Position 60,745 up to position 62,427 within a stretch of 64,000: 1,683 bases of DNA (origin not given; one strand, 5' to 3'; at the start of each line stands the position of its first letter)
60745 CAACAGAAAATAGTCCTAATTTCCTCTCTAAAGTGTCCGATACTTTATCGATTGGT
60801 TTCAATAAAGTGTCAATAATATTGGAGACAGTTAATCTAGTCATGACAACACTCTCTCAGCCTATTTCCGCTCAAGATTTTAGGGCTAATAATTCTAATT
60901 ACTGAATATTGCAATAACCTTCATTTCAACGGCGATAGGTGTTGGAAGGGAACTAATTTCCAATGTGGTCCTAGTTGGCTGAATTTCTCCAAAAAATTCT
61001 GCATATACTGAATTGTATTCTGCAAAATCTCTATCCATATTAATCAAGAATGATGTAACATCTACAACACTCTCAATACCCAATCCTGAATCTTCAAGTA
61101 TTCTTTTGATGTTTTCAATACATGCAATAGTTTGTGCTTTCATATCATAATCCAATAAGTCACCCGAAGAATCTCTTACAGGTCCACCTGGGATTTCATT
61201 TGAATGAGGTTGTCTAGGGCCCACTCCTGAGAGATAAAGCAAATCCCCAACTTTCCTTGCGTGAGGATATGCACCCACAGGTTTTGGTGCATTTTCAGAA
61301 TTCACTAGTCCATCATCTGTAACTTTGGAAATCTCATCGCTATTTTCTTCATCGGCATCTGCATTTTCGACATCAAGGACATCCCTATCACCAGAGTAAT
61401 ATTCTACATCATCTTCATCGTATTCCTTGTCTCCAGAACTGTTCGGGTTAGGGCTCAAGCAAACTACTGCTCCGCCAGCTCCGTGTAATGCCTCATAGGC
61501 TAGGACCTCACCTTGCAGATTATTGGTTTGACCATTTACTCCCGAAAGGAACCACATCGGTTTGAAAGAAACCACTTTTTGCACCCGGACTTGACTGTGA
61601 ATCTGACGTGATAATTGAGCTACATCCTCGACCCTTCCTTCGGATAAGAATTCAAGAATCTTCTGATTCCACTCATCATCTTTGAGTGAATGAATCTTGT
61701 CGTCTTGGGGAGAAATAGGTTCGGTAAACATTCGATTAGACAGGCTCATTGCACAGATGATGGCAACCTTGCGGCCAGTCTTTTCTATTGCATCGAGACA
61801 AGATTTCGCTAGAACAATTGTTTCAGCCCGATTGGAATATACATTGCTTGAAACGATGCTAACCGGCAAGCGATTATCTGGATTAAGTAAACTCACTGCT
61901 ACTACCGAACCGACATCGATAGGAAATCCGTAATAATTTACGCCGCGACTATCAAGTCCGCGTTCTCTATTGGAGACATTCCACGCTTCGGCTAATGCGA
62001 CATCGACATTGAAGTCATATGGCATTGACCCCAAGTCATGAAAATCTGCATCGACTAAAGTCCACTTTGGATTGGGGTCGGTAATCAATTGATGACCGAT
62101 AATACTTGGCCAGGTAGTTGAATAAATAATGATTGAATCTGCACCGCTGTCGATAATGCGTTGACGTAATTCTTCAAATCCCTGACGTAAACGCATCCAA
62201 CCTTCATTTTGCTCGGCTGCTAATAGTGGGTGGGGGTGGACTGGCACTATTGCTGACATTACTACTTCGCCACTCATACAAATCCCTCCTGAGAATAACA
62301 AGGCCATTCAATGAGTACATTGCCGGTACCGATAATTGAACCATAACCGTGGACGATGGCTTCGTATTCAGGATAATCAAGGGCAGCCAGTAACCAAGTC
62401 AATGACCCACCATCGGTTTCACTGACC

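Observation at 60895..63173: Tandem LigB-type extradiol dioxygenase genes, one fused to a RidA deaminase-like domain (aminophenol-meta-cleavage-like module)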

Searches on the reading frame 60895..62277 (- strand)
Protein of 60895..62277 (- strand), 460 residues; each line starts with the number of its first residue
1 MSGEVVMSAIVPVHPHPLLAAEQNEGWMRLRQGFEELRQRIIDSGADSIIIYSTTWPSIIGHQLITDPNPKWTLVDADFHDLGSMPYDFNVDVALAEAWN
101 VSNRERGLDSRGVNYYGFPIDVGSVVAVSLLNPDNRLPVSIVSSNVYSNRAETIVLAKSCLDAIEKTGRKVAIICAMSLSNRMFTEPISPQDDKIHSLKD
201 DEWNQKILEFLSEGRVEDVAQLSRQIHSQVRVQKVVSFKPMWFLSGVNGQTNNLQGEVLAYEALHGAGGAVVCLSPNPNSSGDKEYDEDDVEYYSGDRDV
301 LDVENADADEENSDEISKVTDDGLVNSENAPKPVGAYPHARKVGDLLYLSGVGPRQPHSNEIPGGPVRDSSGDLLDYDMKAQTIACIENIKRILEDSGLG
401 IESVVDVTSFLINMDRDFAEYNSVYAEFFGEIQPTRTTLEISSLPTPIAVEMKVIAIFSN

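Call 3: search_protein_families(library=pfam, proteins=[window:60895-62277:-], max_evalue=0.1)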
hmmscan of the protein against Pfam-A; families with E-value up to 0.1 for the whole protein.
window:60895-62277:- (460 aa): 2 families
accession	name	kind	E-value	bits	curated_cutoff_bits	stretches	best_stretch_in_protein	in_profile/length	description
PF01042.26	Ribonuc_L-PSP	-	2.3e-25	89.4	27.3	1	328-457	2-120/121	Endoribonuclease L-PSP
PF02900.23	LigB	-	4.4e-15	55.9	26.3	1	14-268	7-265/269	Catalytic LigB subunit of aromatic ring-opening dioxygenase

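Call 4: search_protein_families(library=ncbifam, proteins=[window:60895-62277:-], max_evalue=0.1)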
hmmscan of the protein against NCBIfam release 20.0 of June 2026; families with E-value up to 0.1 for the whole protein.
window:60895-62277:- (460 aa): 4 families
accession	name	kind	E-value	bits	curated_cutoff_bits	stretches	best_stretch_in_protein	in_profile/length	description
TIGR00004.1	TIGR00004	subfamily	1e-26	93.6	106.25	1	324-457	3-124/125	Rid family detoxifying hydrolase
NF008490.0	PRK11401.1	equivalog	3.3e-13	49.6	222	1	325-459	5-128/129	enamine/imine deaminase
TIGR02298.1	HpaD_Fe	equivalog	2.3e-12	47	315.95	1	32-211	36-219/284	3,4-dihydroxyphenylacetate 2,3-dioxygenase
TIGR03610.1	RutC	equivalog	8.1e-09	35.6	169.1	1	328-456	9-124/127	pyrimidine utilization protein C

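Call 7: search_solved_structures(query=window:60895-62277:-, max_evalue=0.01, show_alignments=2)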
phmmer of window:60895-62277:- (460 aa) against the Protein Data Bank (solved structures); distinct sequences matched with E-value up to 0.01: 56.
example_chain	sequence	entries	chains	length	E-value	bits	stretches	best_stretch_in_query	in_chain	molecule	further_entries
3vsg_A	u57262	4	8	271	2.7e-39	138.4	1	5-272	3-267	2-amino-5-chlorophenol 1,6-dioxygenase alpha subunit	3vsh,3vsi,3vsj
8ihg_B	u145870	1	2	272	2.1e-36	128.9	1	5-274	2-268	2-aminophenol 1,6-dioxygenase alpha subunit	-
7txy_A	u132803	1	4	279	1e-35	126.7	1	5-273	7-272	2-amino-5-chlorophenol 1,6-dioxygenase subunit alpha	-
8ihg_A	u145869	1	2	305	8.3e-25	90.7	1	2-272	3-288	2-aminophenol 1,6-dioxygenase beta subunit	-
3vsg_B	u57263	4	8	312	2e-24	89.4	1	1-272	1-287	2-amino-5-chlorophenol 1,6-dioxygenase beta subunit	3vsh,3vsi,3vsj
6izh_A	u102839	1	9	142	3.3e-24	88.7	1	326-456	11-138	2-aminomuconate deaminase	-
2dyy_A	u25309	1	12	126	1.9e-23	86.2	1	325-456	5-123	UPF0076 protein PH0854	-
7txy_B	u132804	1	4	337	2.8e-23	85.6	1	22-280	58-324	2-aminophenol 1,6-dioxygenase subunit beta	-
1x25_A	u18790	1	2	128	2.3e-19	72.7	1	325-455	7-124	Hypothetical UPF0076 protein ST0811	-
1jd1_A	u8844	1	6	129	5e-16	61.8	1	326-456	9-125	HYPOTHETICAL 13.9 KDA PROTEIN IN FCY2-PET117 INTERGENIC REGION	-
1xrg_A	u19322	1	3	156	5.9e-16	61.5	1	324-457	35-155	Putative translation initiation inhibitor, yjgF family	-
2b33_A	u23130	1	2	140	6.1e-16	61.5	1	325-457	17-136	protein synthesis inhibitor, putative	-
2csl_A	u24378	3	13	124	7.9e-16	61.1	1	325-457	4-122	protein translation initiation inhibitor | translation initiation inhibitor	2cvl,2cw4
5y6u_A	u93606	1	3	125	1.3e-15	60.3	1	325-457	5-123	YabJ protein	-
1qd9_A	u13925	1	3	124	1.4e-15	60.3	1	325-457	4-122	PURINE REGULATORY PROTEIN YABJ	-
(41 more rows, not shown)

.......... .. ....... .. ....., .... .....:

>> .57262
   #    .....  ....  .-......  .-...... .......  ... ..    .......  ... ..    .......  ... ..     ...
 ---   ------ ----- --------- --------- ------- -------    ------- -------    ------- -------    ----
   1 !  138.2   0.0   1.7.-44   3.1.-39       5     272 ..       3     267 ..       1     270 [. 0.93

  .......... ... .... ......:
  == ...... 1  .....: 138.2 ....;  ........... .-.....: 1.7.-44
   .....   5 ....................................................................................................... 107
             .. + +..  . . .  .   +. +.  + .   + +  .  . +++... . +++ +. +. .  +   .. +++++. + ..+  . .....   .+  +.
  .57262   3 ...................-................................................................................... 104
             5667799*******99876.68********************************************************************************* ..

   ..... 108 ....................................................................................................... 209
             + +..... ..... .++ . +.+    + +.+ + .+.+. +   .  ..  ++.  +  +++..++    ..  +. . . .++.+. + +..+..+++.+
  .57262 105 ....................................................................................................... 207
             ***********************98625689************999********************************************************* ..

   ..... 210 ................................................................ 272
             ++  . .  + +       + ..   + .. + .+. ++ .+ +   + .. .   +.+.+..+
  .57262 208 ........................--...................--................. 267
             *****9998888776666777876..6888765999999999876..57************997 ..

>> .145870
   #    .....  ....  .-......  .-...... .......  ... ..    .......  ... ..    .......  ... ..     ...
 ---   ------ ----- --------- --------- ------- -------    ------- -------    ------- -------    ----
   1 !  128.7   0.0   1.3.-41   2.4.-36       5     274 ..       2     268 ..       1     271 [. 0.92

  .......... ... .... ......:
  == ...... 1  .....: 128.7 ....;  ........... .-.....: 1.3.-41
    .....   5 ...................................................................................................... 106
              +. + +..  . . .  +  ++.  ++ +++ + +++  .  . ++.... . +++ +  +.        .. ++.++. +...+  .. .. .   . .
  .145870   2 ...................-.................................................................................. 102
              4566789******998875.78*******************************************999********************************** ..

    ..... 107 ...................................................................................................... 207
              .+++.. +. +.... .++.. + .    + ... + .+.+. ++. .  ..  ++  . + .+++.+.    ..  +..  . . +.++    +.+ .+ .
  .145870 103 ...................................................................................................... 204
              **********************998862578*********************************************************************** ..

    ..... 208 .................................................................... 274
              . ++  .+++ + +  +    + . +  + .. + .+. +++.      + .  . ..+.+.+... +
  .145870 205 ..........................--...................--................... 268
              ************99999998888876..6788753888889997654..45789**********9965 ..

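Call 10: find_homologous_proteins(query=window:60895-62277:-, max_evalue=0.00001)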
Query window:60895-62277:- (460 aa): 2557 proteins with E <= 0.00001 among 8000 candidates; the best 120 are listed.
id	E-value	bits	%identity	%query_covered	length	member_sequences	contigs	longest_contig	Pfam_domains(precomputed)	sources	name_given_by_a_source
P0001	0.0e+0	1027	98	100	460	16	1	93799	PF01042.27,PF02900.24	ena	-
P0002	1.5e-254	863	83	99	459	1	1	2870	PF01042.27,PF02900.24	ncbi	-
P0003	1.0e-249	847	81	99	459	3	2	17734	PF01042.27,PF02900.24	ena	-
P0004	9.7e-231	784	75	99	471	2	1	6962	PF01042.27,PF02900.24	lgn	-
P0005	2.8e-228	776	75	99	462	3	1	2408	PF01042.27,PF02900.24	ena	-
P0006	2.5e-227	773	74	99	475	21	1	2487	PF01042.27,PF02900.24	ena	-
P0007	5.8e-227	772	69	99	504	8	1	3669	PF01042.27,PF02900.24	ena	-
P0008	1.5e-221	754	70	100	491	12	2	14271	PF01042.27,PF02900.24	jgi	jgi:reactive intermediate/imine deaminase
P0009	1.1e-208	712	69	99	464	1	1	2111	PF01042.27,PF02900.24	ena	-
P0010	2.2e-207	707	68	99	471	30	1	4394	PF01042.27,PF02900.24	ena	-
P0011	2.4e-207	707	68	99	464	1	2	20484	PF01042.27,PF02900.24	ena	-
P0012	4.9e-207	706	68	99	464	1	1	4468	PF01042.27,PF02900.24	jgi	-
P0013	5.6e-207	706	68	99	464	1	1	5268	PF01042.27,PF02900.24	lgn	-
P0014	1.1e-206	705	68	99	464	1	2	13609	PF01042.27,PF02900.24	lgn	-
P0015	1.2e-206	705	68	99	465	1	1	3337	PF01042.27,PF02900.24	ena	-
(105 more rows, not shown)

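Call 11: find_related_loci(query=window:60895-62277:-, collection=genome_contigs, flank=10000)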
Query window:60895-62277:- (460 aa) in genome_contigs; peptide patterns used: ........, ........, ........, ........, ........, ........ (x = any residue, [..] = any of these).
267 stretches matched a pattern; 221 encode a relative of the query (tblastn E <= 1e-3); the best 80 are kept; 80 distinct loci.
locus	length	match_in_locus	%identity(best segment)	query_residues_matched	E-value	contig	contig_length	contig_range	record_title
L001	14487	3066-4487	75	1-457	0e+0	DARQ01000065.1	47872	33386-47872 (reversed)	MAG TPA_asm: Euryarchaeota archaeon UBA60 UBA60_contig_27804, whole genome shotgun sequence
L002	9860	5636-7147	70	1-457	0e+0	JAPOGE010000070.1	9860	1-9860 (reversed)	MAG: Candidatus Poseidoniales archaeon isolate F8MGII_1 NODE_70_length_9860_cov_3.836247, whole genome shotgun sequence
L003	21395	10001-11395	68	3-456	0e+0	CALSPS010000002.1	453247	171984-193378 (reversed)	MAG: Candidatus Poseidoniaceae archaeon isolate C_MB351 genome assembly, contig: contig_16463_C_MB351, whole genome shot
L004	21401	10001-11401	67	2-456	0e+0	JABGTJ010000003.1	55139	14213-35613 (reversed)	MAG: Methanobacteriota archaeon isolate SI034_bin128 k141_2311399, whole genome shotgun sequence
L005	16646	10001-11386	68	1-456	0e+0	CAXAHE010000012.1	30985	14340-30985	MAG TPA_asm: uncultured Candidatus Poseidoniales archaeon isolate ERR3525245_binner12_Refined_112 genome assembly, conti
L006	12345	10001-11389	68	1-456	0e+0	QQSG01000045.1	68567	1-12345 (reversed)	MAG: Candidatus Poseidoniales archaeon isolate bin_32 U_43216-45, whole genome shotgun sequence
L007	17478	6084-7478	68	2-456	0e+0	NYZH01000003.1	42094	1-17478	MAG: Methanobacteriota archaeon isolate ARS60 282, whole genome shotgun sequence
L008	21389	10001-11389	67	1-456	0e+0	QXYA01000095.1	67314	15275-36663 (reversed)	MAG: Candidatus Poseidoniales archaeon isolate NorthSea_HE361-02_A10 BWM13_Refined_16_95, whole genome shotgun sequence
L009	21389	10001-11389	68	1-456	0e+0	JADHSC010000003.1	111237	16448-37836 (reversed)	MAG: Candidatus Poseidoniaceae archaeon isolate BS30m-G39 BS307-30m-sub-C5, whole genome shotgun sequence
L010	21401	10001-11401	67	2-456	0e+0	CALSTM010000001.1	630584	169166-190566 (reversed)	MAG: Candidatus Poseidoniaceae archaeon isolate W_MB9_1 genome assembly, contig: contig_5650_W_MB9, whole genome shotgun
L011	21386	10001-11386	68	3-456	0e+0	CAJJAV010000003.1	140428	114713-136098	uncultured Candidatus Poseidoniales archaeon isolate FRAM18_bin109 genome assembly, contig: FRAM17_bin109-3, whole genom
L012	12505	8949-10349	67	2-456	0e+0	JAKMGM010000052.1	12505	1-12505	MAG: Candidatus Poseidoniaceae archaeon isolate MOX_bin98 PPB.contigs.fa_k127_362350, whole genome shotgun sequence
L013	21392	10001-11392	68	3-456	0e+0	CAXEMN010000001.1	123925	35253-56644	MAG TPA_asm: uncultured Candidatus Poseidoniales archaeon isolate ERR598963_concoct_97 genome assembly, contig: ERZ83144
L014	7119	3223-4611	67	1-456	0e+0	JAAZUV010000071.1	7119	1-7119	MAG: Methanobacteriota archaeon isolate AW_metabat.40 AW_C2587, whole genome shotgun sequence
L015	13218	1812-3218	66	2-456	0e+0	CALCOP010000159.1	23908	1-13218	MAG TPA_asm: uncultured euryarchaeote isolate ERR599165_bin.117_CONCOCT_v1.1_MAG genome assembly, contig: ERZ842087.320,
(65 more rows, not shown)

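Call 12: find_encoding_contigs(protein=window:60895-62277:-, flank=10000, max_places=3)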
Protein window:60895-62277:- (460 aa): 1 contig read that carries it; 1 place shown.
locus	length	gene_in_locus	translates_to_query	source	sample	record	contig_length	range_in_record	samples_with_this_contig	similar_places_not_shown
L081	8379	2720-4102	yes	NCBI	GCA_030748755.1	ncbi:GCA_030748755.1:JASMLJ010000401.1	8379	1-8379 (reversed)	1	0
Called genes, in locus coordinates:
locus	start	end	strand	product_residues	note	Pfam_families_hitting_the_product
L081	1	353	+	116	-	?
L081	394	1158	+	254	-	PF02190:LON_substr_bdg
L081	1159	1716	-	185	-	-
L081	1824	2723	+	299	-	PF02900:LigB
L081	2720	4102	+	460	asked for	PF02900:LigB, PF01042:Ribonuc_L-PSP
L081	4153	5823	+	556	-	PF00324:AA_permease, PF13520:AA_permease_2, PF00036:EF-hand_1 (faint), PF13202:EF-hand_5 (faint), PF13405:EF-hand_6 (faint), PF13906:AA_permease_C (weak), PF13499:EF-hand_7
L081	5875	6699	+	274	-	PF02548:Pantoate_transf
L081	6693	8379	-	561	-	?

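Call 21: search_protein_representatives(protein=window:60895-62277:-)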
Query: 460 residues. Proteins with E-value up to 0.001 (for the whole library): 5524; up to 1e-10: 921; up to 1e-30: 94. The best 150 are listed.
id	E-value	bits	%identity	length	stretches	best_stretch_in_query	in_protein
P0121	7.0e-151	519.5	54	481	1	5-456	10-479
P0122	2.6e-129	448.4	54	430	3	321-456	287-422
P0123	7.6e-103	361.1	43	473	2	9-279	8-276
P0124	7.8e-100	351.2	59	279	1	183-458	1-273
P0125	2.6e-88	313.2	47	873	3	323-456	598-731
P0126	2.3e-85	303.5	42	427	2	9-273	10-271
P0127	8.0e-85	301.7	49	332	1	5-306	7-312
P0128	1.9e-84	300.5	69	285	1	72-265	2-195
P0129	1.0e-78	281.6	58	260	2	319-456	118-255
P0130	7.4e-76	272.2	45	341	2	320-456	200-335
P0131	1.3e-75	271.4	55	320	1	5-233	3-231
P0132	4.8e-74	266.2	41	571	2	6-302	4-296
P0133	4.2e-62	226.8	54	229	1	39-262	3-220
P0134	1.3e-61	225.3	51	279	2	279-456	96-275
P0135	2.8e-61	224.1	55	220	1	249-457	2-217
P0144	5.4e-50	186.9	40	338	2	10-275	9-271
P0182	1.0e-36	143.2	34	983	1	5-273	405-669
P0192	2.5e-34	135.3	33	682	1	5-276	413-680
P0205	2.3e-33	132.1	33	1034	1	4-275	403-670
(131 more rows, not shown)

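Call 27: find_encoding_contigs(protein=P0001, flank=10000, max_places=2)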
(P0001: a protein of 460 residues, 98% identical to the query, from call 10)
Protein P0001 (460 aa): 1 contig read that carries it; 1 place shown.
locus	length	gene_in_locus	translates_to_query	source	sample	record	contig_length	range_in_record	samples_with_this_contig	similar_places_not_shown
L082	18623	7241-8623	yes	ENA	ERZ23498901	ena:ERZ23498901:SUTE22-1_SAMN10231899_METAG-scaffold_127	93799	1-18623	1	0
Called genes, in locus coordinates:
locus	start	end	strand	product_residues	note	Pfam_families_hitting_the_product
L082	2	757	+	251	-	?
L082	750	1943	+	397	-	PF06089:Asparaginase_II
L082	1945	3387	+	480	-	PF00171:Aldedh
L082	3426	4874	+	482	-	PF01569:PAP2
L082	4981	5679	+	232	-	PF02190:LON_substr_bdg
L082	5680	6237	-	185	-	-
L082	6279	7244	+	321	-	PF02900:LigB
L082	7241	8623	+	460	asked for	PF02900:LigB, PF01042:Ribonuc_L-PSP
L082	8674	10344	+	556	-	PF00324:AA_permease, PF13520:AA_permease_2, PF00036:EF-hand_1 (faint), PF13202:EF-hand_5 (faint), PF13405:EF-hand_6 (faint), PF13906:AA_permease_C (weak), PF13499:EF-hand_7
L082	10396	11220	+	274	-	PF02548:Pantoate_transf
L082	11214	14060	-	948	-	-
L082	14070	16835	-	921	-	-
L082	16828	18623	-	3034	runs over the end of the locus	PF24517:CBM96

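Call 28: list_cluster_members(proteins=[P0121, P0122, P0123, P0125, P0126, P0132, P0144, P0182, P0192, P0205])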
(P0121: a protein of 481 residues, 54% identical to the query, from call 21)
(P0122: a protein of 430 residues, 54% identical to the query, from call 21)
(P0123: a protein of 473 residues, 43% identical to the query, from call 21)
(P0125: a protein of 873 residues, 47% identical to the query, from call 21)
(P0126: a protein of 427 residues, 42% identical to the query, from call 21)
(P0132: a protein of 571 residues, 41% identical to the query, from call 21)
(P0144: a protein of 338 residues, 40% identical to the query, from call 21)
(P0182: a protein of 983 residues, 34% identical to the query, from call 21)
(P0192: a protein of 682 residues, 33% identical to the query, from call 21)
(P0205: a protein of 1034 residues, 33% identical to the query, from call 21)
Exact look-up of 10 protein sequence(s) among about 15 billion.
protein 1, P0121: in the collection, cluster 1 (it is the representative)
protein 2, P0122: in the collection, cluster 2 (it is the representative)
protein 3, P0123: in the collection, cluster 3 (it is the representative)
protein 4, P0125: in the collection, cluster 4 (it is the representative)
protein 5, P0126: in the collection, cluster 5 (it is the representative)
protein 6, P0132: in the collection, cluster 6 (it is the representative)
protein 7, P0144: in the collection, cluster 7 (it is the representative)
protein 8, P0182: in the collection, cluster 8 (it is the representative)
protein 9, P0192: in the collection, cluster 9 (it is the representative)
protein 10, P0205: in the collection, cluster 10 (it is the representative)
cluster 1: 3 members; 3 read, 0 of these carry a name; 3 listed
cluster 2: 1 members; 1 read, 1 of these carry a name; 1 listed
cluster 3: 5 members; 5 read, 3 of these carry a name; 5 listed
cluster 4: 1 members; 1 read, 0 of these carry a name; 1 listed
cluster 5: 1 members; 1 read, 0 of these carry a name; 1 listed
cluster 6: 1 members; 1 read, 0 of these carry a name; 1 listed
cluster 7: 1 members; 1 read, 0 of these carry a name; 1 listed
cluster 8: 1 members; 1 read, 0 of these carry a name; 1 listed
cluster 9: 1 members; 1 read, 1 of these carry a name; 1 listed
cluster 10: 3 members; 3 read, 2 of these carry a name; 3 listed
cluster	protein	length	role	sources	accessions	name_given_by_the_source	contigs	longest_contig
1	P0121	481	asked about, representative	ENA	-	-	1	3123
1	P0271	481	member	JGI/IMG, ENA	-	-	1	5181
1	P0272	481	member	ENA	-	-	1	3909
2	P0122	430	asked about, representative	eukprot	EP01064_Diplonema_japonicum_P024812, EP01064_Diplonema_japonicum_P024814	TRINITY_DN3554_c0_g1_i4.p1 TRINITY_DN3554_c0_g1~~TRINITY_DN3554_c0_g1_i4.p1 ORF ...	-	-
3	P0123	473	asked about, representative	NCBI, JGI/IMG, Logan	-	enamine deaminase RidA (YjgF/YER057c/UK114 family)/aromatic ring-opening dioxygenase ...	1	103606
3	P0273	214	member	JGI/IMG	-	2-aminophenol/2-amino-5-chlorophenol 1,6-dioxygenase alpha subunit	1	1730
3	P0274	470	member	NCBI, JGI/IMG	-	enamine deaminase RidA (YjgF/YER057c/UK114 family)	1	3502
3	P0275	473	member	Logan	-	-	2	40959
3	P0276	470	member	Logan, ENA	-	-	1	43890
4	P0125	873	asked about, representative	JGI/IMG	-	-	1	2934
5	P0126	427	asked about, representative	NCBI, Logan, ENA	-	-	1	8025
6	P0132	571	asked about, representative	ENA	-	-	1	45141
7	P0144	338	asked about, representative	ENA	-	-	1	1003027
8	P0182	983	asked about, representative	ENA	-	-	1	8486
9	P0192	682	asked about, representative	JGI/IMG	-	ABC-type branched-subunit amino acid transport system permease subunit/aromatic ...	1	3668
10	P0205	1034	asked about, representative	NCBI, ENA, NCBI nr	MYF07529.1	MAG: alpha/beta hydrolase fold domain-containing protein [Rhodospirillaceae bacterium] | alpha/beta hydrolase fold domain-containing protein [Rhodospirillaceae bacterium]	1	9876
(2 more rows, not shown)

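Call 30: find_encoding_contigs(protein=P0123, flank=10000, max_places=2)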
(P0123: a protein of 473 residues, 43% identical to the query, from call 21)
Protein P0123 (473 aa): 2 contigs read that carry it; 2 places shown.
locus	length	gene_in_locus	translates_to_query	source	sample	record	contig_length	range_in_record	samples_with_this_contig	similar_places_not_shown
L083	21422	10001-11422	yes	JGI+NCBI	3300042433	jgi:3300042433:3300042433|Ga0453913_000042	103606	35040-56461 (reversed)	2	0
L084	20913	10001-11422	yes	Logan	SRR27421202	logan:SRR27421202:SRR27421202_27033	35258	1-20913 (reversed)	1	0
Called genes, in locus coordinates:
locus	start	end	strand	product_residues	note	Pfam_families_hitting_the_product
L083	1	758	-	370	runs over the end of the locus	-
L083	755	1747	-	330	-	PF11356:T2SSC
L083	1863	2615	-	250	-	PF00082:Peptidase_S8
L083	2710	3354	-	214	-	-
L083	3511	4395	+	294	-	PF01148:CTP_transf_1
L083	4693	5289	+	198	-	PF00106:adh_short, PF13561:adh_short_C2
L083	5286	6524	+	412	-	PF00296:Bac_luciferase (faint)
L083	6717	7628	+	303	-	PF06089:Asparaginase_II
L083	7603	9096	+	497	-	PF00171:Aldedh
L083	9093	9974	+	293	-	PF02900:LigB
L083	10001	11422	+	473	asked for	PF02900:LigB, PF01042:Ribonuc_L-PSP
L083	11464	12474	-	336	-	PF13310:Virulence_RhuM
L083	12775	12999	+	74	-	-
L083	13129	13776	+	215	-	-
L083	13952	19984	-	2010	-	PF00270:DEAD, PF09369:MZB (faint), PF00271:Helicase_C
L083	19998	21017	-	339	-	-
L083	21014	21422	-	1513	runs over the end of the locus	PF07669:Eco57I (faint)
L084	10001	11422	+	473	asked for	PF02900:LigB, PF01042:Ribonuc_L-PSP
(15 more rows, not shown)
